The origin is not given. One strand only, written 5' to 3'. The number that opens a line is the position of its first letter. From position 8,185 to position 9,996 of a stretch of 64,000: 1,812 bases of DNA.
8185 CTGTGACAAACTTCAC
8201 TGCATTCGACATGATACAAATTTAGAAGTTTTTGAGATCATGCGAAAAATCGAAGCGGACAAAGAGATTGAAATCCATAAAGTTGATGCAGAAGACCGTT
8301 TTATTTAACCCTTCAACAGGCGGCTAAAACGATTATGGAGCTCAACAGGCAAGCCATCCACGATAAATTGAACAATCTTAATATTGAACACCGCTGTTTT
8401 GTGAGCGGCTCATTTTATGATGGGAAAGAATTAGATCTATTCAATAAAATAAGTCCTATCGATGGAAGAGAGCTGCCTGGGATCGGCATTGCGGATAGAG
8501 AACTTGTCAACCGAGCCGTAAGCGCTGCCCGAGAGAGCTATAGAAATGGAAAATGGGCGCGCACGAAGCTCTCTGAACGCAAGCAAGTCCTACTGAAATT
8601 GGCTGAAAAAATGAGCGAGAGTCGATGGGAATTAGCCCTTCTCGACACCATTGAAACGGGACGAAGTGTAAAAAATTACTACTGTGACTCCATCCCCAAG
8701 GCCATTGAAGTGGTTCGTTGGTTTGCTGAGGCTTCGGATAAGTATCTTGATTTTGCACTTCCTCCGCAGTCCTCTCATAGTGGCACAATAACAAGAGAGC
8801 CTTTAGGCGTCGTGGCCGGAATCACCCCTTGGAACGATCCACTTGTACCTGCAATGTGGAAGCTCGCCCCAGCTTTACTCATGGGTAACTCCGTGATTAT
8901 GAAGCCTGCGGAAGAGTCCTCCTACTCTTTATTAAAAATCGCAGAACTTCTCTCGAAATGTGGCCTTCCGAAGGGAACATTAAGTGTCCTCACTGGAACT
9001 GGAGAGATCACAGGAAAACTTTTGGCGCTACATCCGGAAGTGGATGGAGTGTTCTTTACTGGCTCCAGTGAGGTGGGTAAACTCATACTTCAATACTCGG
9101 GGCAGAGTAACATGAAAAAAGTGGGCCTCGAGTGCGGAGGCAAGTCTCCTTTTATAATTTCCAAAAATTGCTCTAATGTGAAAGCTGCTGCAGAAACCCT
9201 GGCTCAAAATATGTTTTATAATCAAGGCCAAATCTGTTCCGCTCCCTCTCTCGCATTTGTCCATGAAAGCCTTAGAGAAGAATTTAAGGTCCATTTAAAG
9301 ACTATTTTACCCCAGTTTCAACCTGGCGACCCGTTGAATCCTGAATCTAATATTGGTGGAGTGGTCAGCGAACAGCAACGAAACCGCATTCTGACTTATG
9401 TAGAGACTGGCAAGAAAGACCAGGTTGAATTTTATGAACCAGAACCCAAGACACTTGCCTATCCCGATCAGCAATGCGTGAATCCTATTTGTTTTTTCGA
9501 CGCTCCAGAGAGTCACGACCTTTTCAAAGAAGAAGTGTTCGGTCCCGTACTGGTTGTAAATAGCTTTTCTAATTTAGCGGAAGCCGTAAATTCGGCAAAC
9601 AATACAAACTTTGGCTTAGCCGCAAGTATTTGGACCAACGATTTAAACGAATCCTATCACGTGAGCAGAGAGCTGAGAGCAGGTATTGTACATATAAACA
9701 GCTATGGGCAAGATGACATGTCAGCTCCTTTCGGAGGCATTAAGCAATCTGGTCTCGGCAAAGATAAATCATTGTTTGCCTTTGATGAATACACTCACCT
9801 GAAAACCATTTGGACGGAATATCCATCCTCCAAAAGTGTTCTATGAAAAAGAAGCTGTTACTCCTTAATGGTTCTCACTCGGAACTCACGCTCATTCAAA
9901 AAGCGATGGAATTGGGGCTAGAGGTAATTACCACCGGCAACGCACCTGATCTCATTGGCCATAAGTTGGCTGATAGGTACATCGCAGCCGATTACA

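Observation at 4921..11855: Six-gene operon: SGNH hydrolase - polyprenyl-P GT2 - radical SAM - ALDH - ATP-grasp - methyltransferase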

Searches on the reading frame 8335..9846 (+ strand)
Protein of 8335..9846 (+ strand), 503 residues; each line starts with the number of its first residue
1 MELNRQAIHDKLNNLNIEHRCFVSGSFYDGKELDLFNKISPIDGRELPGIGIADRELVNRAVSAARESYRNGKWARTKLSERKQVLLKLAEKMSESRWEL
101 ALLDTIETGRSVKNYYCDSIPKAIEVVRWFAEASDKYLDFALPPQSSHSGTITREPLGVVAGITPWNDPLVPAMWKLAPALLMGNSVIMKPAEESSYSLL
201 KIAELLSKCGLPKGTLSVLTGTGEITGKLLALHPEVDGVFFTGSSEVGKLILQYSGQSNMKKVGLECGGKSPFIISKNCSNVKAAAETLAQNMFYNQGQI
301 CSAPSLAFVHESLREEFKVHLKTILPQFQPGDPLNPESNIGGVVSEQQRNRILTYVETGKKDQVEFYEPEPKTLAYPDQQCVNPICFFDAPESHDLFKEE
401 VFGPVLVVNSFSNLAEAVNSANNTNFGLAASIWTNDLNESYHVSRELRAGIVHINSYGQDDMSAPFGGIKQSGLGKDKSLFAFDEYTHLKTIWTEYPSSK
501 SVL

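Call 5: search_protein_families(library=pfam, proteins=[window:8335-9846:+], max_evalue=0.01)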
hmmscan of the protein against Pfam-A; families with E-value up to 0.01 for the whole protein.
window:8335-9846:+ (503 aa): 2 families
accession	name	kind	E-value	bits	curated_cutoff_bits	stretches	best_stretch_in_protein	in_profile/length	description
PF00171.27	Aldedh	-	4.9e-134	447.8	23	1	34-492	7-461/461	Aldehyde dehydrogenase family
PF05893.19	LuxC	-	9.6e-10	38.3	21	1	149-328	81-262/401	Acyl-CoA reductase (LuxC)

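Call 6: search_protein_families(library=ncbifam, proteins=[window:8335-9846:+], max_evalue=0.01)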
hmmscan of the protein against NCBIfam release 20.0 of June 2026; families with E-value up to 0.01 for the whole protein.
window:8335-9846:+ (503 aa): 45 families (the best 25 are shown)
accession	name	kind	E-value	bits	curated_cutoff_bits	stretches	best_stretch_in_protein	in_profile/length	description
NF007352.0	PRK09847.1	equivalog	1.9e-136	455.5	850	1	9-494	10-491/495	aldehyde dehydrogenase PuuC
TIGR01804.1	BADH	equivalog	8.2e-113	377.3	668.6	1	22-490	1-467/467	betaine-aldehyde dehydrogenase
NF009725.0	PRK13252.1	equivalog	2.9e-112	375.6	593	1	18-501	6-486/488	betaine-aldehyde dehydrogenase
NF045735.1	PaDhStyDPseudo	equivalog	2.7e-107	359.4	850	1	17-494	1-481/483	phenylacetaldehyde dehydrogenase StyD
NF045736.1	PaDhStyDRhodo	equivalog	3.9e-106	355.5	800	1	20-479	4-462/479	phenylacetaldehyde dehydrogenase StyD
NF010000.0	PRK13473.1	subfamily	8.2e-105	351.2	615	1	19-493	3-471/475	aminobutyraldehyde dehydrogenase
TIGR02299.1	HpaE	equivalog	2.1e-101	339.9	638.35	1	22-493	4-475/488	5-carboxymethyl-2-hydroxymuconate semialdehyde dehydrogenase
NF050026.1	AcaldDHExaC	equivalog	2.2e-97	326.8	900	1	16-499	13-498/503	acetaldehyde dehydrogenase ExaC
TIGR03216.1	OH_muco_semi_DH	equivalog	8.6e-93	311.5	693.25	1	20-492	2-477/481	2-hydroxymuconic semialdehyde dehydrogenase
TIGR01780.1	SSADH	subfamily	1.3e-86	291.2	646.35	1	41-490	4-448/448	succinate-semialdehyde dehydrogenase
NF042993.1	AlphKGSA_gudD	equivalog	5.1e-86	289.3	770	1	21-493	6-479/481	alpha-ketoglutaric semialdehyde dehydrogenase GucD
NF052305.1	DioxValDhHalo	equivalog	2.7e-83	280.5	750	1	19-496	5-483/483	2,5-dioxovalerate dehydrogenase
NF006916.0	PRK09407.1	equivalog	1.5e-81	274.6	521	1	37-493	37-491/526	succinic semialdehyde dehydrogenase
NF040648.1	lactal_redase_Meth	equivalog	4e-79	266.8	650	1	22-492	2-460/463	lactaldehyde dehydrogenase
TIGR03374.1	ABALDH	equivalog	2.5e-76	257.4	909.3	1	25-492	8-469/472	aminobutyraldehyde dehydrogenase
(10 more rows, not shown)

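Call 64: search_solved_structures(query=window:8335-9846:+, max_evalue=1e-80)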
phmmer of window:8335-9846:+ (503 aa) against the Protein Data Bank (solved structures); distinct sequences matched with E-value up to 1e-80: 66 (the best 60 are shown).
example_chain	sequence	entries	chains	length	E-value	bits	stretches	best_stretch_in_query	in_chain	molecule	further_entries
6b4r_A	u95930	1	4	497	3.2e-128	431.6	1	11-494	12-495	KauB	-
5iuu_A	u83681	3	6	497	2.6e-123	415.4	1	8-494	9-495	Aldehyde dehydrogenase family protein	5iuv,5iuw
7jso_A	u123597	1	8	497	4.7e-122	411.3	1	8-494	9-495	Aldehyde dehydrogenase family protein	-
4lih_A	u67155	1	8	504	1.5e-117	396.4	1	11-491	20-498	Gamma-glutamyl-gamma-aminobutyraldehyde dehydrogenase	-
7uyy_A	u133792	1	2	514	9.3e-111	374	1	14-495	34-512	Aldehyde dehydrogenase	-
4qyj_A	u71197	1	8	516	4.1e-94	319.1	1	12-492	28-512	Aldehyde dehydrogenase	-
2o2p_A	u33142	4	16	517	4.8e-94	318.9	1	14-496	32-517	Formyltetrahydrofolate dehydrogenase | Cytosolic 10-formyltetrahydrofolate dehydrogenase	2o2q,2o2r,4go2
3rhm_A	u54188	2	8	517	1.3e-93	317.5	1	14-496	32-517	Aldehyde dehydrogenase 1 family, member L1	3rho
7mjc_A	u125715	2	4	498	2.1e-93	316.8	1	19-499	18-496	Aldehyde dehydrogenase X, mitochondrial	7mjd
7rlu_A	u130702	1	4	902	2.7e-93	316.4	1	14-496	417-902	Cytosolic 10-formyltetrahydrofolate dehydrogenase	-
7rlt_A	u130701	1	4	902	2.7e-93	316.4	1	14-496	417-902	Cytosolic 10-formyltetrahydrofolate dehydrogenase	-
7rad_A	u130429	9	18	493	2.7e-93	316.4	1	19-499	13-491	Aldehyde dehydrogenase X, mitochondrial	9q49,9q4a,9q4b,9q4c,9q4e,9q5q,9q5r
3rhj_A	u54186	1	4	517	3.3e-93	316.1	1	14-496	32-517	Aldehyde dehydrogenase 1 family, member L1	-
3rhp_A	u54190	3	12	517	8.5e-93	314.8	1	14-496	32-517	Aldehyde dehydrogenase 1 family, member L1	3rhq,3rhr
5gtk_A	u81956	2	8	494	1.1e-92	314.4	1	15-494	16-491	Betaine-aldehyde dehydrogenase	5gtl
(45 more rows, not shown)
